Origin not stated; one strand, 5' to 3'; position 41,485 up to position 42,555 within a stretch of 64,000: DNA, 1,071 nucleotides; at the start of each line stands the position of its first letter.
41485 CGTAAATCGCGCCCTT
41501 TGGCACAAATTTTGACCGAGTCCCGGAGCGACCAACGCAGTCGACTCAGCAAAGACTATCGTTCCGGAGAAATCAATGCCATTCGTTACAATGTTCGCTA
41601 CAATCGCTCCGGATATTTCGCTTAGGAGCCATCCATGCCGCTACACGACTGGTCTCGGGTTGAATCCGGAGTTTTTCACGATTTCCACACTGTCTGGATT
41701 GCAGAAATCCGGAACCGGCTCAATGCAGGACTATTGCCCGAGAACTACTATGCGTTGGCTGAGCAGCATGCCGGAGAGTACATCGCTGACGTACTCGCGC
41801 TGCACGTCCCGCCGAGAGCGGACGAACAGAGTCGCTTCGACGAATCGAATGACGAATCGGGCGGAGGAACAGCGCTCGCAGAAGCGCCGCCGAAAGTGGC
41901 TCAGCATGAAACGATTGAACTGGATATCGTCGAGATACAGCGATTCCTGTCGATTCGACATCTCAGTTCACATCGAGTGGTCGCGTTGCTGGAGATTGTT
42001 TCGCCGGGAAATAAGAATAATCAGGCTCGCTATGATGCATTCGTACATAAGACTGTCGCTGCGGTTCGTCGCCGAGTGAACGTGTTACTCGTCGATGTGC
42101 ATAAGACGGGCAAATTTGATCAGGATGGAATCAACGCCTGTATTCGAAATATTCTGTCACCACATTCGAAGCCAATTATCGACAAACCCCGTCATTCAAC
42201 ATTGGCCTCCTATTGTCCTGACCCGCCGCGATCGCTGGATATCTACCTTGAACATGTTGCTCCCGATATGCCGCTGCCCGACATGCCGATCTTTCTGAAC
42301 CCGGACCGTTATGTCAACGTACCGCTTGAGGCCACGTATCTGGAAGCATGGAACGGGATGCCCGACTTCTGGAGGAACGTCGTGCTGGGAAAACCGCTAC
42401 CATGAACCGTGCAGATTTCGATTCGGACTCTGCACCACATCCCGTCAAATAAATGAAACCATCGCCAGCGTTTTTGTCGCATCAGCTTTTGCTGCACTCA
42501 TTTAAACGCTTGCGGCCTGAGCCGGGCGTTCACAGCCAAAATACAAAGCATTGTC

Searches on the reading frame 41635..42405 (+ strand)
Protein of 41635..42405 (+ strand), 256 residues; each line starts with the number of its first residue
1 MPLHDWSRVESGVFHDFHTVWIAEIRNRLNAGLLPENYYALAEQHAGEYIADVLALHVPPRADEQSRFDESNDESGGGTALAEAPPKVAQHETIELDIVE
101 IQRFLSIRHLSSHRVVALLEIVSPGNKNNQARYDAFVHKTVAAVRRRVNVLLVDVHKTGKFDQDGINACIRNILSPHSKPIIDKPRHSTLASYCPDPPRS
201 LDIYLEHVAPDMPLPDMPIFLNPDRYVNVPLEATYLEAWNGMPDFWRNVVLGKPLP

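Call 13: search_protein_families(library=pfam, proteins=[window:41635-42405:+], max_evalue=0.01)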
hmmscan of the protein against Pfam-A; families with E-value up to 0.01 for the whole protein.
window:41635-42405:+ (256 aa): 1 family
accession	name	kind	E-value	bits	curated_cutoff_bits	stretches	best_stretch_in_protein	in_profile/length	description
PF13267.11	DUF4058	-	2e-11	44.2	25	1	12-170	16-162/254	Protein of unknown function (DUF4058)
